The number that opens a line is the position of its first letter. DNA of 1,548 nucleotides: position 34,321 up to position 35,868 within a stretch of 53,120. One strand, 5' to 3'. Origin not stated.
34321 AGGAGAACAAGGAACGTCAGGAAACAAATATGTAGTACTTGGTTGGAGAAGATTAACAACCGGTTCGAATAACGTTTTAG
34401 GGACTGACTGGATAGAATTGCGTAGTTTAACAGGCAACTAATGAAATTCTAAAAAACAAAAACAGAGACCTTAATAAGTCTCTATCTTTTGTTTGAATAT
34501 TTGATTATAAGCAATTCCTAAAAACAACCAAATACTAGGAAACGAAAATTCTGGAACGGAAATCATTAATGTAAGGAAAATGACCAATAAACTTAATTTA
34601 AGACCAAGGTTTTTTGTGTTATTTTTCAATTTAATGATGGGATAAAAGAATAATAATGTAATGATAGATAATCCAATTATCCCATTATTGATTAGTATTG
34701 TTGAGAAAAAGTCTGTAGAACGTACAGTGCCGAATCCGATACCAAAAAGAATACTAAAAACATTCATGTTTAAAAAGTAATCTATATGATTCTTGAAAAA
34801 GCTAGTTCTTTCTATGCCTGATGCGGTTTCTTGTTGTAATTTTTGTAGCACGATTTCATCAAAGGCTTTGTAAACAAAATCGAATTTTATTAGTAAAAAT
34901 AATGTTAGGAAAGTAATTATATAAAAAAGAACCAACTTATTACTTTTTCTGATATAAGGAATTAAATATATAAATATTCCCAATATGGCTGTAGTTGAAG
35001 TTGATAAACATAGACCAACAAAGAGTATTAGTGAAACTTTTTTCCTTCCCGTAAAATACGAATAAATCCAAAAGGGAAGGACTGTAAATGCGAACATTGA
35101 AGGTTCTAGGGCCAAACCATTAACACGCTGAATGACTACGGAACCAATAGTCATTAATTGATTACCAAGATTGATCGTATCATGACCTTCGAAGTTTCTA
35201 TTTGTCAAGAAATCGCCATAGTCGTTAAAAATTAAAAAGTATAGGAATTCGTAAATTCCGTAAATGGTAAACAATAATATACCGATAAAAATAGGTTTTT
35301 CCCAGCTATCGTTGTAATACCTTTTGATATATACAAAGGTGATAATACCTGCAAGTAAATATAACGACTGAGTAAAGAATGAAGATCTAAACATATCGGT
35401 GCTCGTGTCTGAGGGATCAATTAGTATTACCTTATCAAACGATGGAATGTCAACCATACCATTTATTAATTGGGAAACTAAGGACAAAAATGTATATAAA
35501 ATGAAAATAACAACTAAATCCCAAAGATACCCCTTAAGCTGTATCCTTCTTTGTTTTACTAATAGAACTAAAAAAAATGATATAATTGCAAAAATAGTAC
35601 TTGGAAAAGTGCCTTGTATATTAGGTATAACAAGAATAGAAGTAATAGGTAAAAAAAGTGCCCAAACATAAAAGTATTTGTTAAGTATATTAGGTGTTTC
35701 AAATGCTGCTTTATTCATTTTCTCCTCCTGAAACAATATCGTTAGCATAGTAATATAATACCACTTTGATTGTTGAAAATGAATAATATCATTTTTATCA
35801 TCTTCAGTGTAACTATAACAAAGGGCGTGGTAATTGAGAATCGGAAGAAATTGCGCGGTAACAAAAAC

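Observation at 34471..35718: Phage-borne Wzy/EpsG-like polysaccharide polymerase, antisense to the tail operon and paired with a depolymerase-type fibre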

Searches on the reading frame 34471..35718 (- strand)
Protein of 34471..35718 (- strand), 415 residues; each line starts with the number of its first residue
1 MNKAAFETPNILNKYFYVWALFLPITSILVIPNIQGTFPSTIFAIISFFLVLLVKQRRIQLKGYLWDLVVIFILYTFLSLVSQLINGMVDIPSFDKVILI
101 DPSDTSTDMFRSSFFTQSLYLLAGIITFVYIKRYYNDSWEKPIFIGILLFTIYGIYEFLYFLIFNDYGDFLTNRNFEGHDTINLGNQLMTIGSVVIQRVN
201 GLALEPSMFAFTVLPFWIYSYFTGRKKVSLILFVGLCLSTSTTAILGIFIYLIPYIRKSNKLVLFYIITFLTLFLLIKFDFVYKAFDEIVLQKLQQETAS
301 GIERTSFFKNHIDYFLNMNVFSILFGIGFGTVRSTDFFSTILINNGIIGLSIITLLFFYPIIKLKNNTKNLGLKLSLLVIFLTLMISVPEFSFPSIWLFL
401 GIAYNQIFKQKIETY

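Call 3: search_protein_families(library=pfam, proteins=[window:34471-35718:-], max_evalue=1)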
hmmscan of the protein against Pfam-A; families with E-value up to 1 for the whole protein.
window:34471-35718:- (415 aa): 1 family
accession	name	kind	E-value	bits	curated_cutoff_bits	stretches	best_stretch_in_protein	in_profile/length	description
PF04932.20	Wzy_C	-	7.1e-05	23.1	31.7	1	229-328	3-104/149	O-Antigen ligase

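Call 4: search_protein_families(library=ncbifam, proteins=[window:34471-35718:-], max_evalue=1)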
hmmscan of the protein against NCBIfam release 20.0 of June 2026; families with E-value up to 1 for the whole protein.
window:34471-35718:- (415 aa): 0 families

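Call 5: search_protein_families(library=phrogs, proteins=[window:34471-35718:-], max_evalue=0.01)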
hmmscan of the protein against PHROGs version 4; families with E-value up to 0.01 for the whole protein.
window:34471-35718:- (415 aa): 2 families
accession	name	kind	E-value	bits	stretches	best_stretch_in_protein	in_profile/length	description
phrog_21020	-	unknown function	0.0025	19.2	1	265-338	6-80/83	-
phrog_26959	-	unknown function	0.0048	17.9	0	233-260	8-35/38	-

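Call 7: search_dna_similar(query=window:34471-35718:-, collection=phages, mode=protein, max_rows=30, max_evalue=0.001)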
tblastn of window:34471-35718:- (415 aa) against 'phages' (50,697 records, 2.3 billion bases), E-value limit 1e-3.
No match.

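Call 10: find_homologous_proteins(query=window:34471-35718:-, max_evalue=0.001)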
Query window:34471-35718:- (415 aa): 256 proteins with E <= 0.001 among 8000 candidates; the best 120 are listed.
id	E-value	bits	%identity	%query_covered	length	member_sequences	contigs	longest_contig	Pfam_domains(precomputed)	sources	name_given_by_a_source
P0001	4.6e-260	881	100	100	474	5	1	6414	-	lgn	-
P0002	2.4e-176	605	67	100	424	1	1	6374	-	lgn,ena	-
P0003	3.0e-160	552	62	100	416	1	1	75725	-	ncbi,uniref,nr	ncbi:hypothetical protein FZC78_19110 [Rossellomorea vietnamensis]|uniref:O-antigen polymerase n=1 T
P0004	3.2e-148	513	59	98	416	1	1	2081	-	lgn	-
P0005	5.9e-144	499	55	98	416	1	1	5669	-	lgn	-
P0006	2.3e-143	497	56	97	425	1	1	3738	-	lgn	-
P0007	1.3e-140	487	55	97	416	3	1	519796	-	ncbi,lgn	ncbi:hypothetical protein ABEY62_04210 [Priestia megaterium]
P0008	8.6e-140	485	57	97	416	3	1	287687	-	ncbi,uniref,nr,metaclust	ncbi:hypothetical protein [Priestia aryabhattai]|uniref:hypothetical protein n=1 Tax=Priestia aryabh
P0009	2.9e-136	473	57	96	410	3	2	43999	-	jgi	jgi:hypothetical protein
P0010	7.6e-131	455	55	96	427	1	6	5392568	-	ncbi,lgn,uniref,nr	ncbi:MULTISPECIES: hypothetical protein [Bacillus]|uniref:hypothetical protein n=1 Tax=Bacillus TaxI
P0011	2.1e-130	454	54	96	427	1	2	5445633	-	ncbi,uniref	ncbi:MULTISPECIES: hypothetical protein [unclassified Bacillus cereus group]|uniref:hypothetical pro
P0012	2.2e-130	454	54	98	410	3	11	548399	-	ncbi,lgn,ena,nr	ncbi:hypothetical protein PDK30_16750 [Bacillus cereus]|nr:hypothetical protein [Bacillus cereus]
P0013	2.2e-130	454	54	96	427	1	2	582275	-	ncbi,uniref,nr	ncbi:hypothetical protein [Bacillus wiedmannii]|uniref:hypothetical protein n=1 Tax=Bacillus wiedman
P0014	3.0e-130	453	54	97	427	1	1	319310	-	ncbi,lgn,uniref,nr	ncbi:hypothetical protein [Bacillus cereus]|uniref:hypothetical protein n=1 Tax=Bacillus cereus TaxI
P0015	3.6e-130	453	54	96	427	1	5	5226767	-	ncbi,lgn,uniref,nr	ncbi:hypothetical protein L2I63_00710 [Bacillus cereus]|uniref:hypothetical protein n=1 Tax=Bacillus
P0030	5.9e-99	350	47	97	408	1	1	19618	PF04932.21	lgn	-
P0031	6.3e-99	350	49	96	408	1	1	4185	PF04932.21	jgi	-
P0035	2.3e-97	345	47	97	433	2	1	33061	PF04932.21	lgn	-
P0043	1.4e-93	333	43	98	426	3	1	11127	PF04932.21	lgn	-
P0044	1.1e-92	330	43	96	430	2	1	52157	PF04932.21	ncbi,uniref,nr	ncbi:hypothetical protein [Aeribacillus pallidus]|uniref:hypothetical protein n=1 Tax=Aeribacillus p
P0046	1.6e-92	329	45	96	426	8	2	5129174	PF04932.21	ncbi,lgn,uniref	ncbi:hypothetical protein [Priestia megaterium]|uniref:hypothetical protein n=1 Tax=Priestia megater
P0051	2.2e-89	319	42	98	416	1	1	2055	PF04932.21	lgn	-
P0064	2.5e-85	305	44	98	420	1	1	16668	PF04932.21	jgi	jgi:hypothetical protein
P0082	4.3e-81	291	40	98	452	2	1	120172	PF04932.21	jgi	jgi:hypothetical protein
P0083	4.4e-81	291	40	97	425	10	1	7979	PF04932.21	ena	-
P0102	2.7e-79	286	39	96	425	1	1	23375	PF04932.21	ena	-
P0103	3.3e-79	285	38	96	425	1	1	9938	PF04932.21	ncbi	ncbi:MAG: hypothetical protein ACHBNF_04575 [Chromatiales bacterium]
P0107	1.4e-78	283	39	96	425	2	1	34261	PF04932.21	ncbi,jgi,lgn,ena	-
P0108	1.7e-78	283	40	97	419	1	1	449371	PF04932.21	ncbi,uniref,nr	ncbi:hypothetical protein [Cohnella terricola]|uniref:Uncharacterized protein n=1 Tax=Cohnella terri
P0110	2.8e-78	282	40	97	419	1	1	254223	PF04932.21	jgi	-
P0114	6.4e-78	281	40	95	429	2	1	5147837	PF04932.21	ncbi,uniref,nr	ncbi:hypothetical protein [Priestia megaterium]|uniref:hypothetical protein n=1 Tax=Priestia megater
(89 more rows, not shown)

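Call 11: find_encoding_contigs(protein=P0003, flank=10000, max_places=2)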
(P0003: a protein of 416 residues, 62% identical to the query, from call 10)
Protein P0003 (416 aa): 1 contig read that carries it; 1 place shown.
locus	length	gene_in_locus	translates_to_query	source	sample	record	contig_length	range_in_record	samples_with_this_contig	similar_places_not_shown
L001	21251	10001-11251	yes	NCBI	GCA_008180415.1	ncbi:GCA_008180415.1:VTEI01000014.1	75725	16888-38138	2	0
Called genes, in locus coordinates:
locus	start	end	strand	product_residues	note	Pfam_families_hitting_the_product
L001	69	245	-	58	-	PF14038:YqzE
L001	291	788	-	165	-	PF02224:Cytidylate_kin (faint), PF13238:AAA_18, PF13671:AAA_33 (weak), PF01202:SKI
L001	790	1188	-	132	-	PF14173:ComGG (weak)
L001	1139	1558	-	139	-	PF15980:ComGF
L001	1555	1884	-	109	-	-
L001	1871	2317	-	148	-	-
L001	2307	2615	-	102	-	PF07963:N_methyl, PF26697:ComGC_C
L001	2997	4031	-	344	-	PF00482:T2SSF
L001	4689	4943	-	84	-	-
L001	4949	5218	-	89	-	-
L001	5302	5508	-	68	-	-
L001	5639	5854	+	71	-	-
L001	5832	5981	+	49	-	-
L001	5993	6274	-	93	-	PF04014:MazE_antitoxin, PF18277:AbrB_C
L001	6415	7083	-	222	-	PF01551:Peptidase_M23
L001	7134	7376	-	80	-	PF04688:Holin_SPP1 (weak)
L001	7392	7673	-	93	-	-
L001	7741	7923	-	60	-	-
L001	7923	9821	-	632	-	PF06605:Prophage_tail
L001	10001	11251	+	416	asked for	-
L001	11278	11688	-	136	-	-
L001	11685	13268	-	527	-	-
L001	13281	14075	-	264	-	-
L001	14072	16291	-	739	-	-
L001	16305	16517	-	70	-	-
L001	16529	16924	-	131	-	-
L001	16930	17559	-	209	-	-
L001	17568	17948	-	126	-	PF04883:HK97-gp10_like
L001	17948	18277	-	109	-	-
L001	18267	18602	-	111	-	-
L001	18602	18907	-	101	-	-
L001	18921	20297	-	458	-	PF05065:Phage_capsid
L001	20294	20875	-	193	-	PF04586:Peptidase_S78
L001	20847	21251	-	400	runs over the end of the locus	PF04860:Phage_portal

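Call 12: find_encoding_contigs(protein=P0010, flank=10000, max_places=3)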
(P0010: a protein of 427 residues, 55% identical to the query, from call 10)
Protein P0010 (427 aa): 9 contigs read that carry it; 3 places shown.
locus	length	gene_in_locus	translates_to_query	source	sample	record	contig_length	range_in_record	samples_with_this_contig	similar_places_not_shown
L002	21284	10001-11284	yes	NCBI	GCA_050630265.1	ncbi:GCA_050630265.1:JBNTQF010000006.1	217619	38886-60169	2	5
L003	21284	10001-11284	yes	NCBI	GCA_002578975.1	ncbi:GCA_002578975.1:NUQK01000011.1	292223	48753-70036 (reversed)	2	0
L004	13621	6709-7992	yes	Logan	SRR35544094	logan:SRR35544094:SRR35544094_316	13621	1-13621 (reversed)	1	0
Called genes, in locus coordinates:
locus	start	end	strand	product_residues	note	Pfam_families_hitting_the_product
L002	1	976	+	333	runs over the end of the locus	PF06723:MreB_Mbl, PF00022:Actin (weak), PF00012:HSP70, PF14450:FtsA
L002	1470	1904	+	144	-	PF22817:ApeP-like, PF07977:FabA, PF22818:ApeI-like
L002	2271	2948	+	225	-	PF10609:ParA, PF13614:AAA_31, PF00448:SRP54 (faint), PF01656:CbiA, PF09140:MipZ (faint)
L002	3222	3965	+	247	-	PF02706:Wzz, PF13807:GNVR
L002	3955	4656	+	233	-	PF00448:SRP54 (weak), PF01656:CbiA, PF09140:MipZ (faint), PF10609:ParA, PF13614:AAA_31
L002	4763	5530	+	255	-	PF19567:CpsB_CapC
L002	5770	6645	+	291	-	PF00483:NTP_transferase, PF12804:NTP_transf_3 (weak)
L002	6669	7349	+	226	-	PF02397:Bac_transf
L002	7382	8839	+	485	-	PF01943:Polysacc_synt, PF13440:Polysacc_synt_3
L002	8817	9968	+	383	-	PF13439:Glyco_transf_4, PF13579:Glyco_trans_4_4, PF20706:GT4-conflict (faint), PF00534:Glycos_transf_1, PF13692:Glyco_trans_1_4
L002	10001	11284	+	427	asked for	-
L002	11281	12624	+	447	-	PF01210:NAD_Gly3P_dh_N (faint), PF03721:UDPG_MGDP_dh_N, PF00984:UDPG_MGDP_dh, PF03720:UDPG_MGDP_dh_C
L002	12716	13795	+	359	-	PF13439:Glyco_transf_4 (weak), PF20706:GT4-conflict (weak), PF00534:Glycos_transf_1, PF13692:Glyco_trans_1_4, PF13524:Glyco_trans_1_2 (weak)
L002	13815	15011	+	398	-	PF13439:Glyco_transf_4, PF20706:GT4-conflict, PF00534:Glycos_transf_1, PF13692:Glyco_trans_1_4, PF13524:Glyco_trans_1_2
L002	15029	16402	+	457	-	PF00483:NTP_transferase, PF22640:ManC_GMP_beta-helix (weak), PF01050:MannoseP_isomer, PF07883:Cupin_2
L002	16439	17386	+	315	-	PF20511:PMI_typeI_cat, PF07883:Cupin_2 (faint), PF21621:MPI_cupin_dom, PF01238:PMI_typeI_C (weak)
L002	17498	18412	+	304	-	PF03816:LytR_cpsA_psr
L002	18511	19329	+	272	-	-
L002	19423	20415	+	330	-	PF01073:3Beta_HSD, PF01370:Epimerase, PF02254:TrkA_N (weak), PF02719:Polysacc_synt_2, PF04321:RmlD_sub_bind, PF13460:NAD_binding_10 (weak), PF16363:GDP_Man_Dehyd, PF07993:NAD_binding_4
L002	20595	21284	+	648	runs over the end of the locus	PF08220:HTH_DeoR (weak), PF08279:HTH_11, PF08280:HTH_Mga (faint), PF09182:PuR_N (faint), PF05043:Mga (weak), PF08279:HTH_11 (weak), PF00874:PRD, PF00359:PTS_EIIA_2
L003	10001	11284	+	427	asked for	-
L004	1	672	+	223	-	?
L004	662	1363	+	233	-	PF00448:SRP54 (weak), PF01656:CbiA, PF09140:MipZ (faint), PF10609:ParA, PF13614:AAA_31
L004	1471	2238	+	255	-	PF19567:CpsB_CapC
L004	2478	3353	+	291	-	PF00483:NTP_transferase, PF12804:NTP_transf_3 (weak)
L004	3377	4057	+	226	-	PF02397:Bac_transf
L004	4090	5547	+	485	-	PF01943:Polysacc_synt, PF13440:Polysacc_synt_3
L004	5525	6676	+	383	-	PF13439:Glyco_transf_4, PF13579:Glyco_trans_4_4, PF20706:GT4-conflict (faint), PF00534:Glycos_transf_1, PF13692:Glyco_trans_1_4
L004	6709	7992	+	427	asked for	-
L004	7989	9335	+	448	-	PF01210:NAD_Gly3P_dh_N (faint), PF03721:UDPG_MGDP_dh_N, PF00984:UDPG_MGDP_dh, PF03720:UDPG_MGDP_dh_C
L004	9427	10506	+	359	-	PF13439:Glyco_transf_4 (weak), PF20706:GT4-conflict (weak), PF00534:Glycos_transf_1, PF13692:Glyco_trans_1_4, PF13524:Glyco_trans_1_2 (weak)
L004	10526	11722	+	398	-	PF13439:Glyco_transf_4, PF20706:GT4-conflict, PF00534:Glycos_transf_1, PF13692:Glyco_trans_1_4, PF13524:Glyco_trans_1_2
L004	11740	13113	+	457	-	PF00483:NTP_transferase, PF22640:ManC_GMP_beta-helix (weak), PF01050:MannoseP_isomer, PF07883:Cupin_2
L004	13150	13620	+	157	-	?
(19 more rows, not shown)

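Call 13: find_encoding_contigs(protein=P0007, flank=10000, max_places=2)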
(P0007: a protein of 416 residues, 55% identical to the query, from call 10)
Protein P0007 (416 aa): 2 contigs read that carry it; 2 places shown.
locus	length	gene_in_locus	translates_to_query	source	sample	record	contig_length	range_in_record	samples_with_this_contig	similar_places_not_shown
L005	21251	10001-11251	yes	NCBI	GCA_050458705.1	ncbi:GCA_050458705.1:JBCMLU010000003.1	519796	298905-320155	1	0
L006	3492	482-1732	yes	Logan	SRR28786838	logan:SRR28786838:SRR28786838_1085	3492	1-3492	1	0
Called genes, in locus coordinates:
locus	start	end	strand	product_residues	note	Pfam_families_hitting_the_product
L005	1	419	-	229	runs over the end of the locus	PF02397:Bac_transf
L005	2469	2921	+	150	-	PF04892:VanZ-LLP1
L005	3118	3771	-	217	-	PF17936:Big_6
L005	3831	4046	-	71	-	-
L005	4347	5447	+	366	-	PF01757:Acyl_transf_3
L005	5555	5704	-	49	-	PF01471:PG_binding_1 (faint)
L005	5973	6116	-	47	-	-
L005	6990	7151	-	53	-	-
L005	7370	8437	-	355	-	PF01757:Acyl_transf_3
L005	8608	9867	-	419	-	PF00150:Cellulase, PF01229:Glyco_hydro_39 (weak)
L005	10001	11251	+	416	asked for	-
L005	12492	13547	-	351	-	PF01757:Acyl_transf_3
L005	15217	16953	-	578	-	PF00664:ABC_membrane, PF00005:ABC_tran, PF02463:SMC_N, PF13304:AAA_21 (faint), PF13401:AAA_22 (faint), PF13555:AAA_29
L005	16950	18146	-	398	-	PF14907:NTP_transf_5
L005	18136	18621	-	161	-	PF13471:Transglut_core3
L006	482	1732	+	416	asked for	-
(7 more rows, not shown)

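Call 19: search_solved_structures(query=A1, max_evalue=10, show_alignments=2)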
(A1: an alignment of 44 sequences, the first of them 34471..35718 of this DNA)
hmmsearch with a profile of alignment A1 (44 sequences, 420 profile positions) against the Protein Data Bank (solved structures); distinct sequences matched with E-value up to 10: 0.

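Call 20: search_protein_families(library=pfam, alignment_id=A1, max_evalue=0.01)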
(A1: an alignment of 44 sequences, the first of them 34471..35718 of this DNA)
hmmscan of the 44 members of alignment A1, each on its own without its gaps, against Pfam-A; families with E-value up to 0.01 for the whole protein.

A. member 1, window:34471-35718:- (415 aa): 1 family
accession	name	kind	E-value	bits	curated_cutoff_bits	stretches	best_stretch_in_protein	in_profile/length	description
PF04932.20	Wzy_C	-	7.1e-05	23.1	31.7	1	229-328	3-104/149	O-Antigen ligase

B. families by the number of members that match (of 44 scanned): 6 families
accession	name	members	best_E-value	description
PF04932.20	Wzy_C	29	5.1e-09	O-Antigen ligase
PF20966.2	MASE6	3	0.0022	MASE6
PF20563.3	DUF6773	1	0.0037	Family of unknown function (DUF6773)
PF16594.10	ATP-synt_Z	1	0.0059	Putative AtpZ or ATP-synthase-associated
PF21165.2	FGFR3_TM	1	0.0074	Fibroblast growth factor receptor 3 transmembrane domain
PF14897.12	EpsG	1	0.0076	EpsG family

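Call 21: find_related_loci(query=A1, collection=viral_contigs, flank=8000)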
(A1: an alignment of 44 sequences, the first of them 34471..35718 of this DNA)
Query A1 (415 aa) in viral_contigs; peptide patterns used: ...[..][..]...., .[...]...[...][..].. (x = any residue, [..] = any of these).
22 stretches matched a pattern; 3 encode a relative of the query (tblastn E <= 1e-3); 3 distinct loci.
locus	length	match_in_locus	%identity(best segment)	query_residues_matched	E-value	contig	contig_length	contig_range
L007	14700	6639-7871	47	7-413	8e-108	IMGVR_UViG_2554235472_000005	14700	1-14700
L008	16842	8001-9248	41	1-413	2e-100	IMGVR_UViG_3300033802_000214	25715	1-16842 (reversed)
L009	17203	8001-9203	45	10-411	7e-99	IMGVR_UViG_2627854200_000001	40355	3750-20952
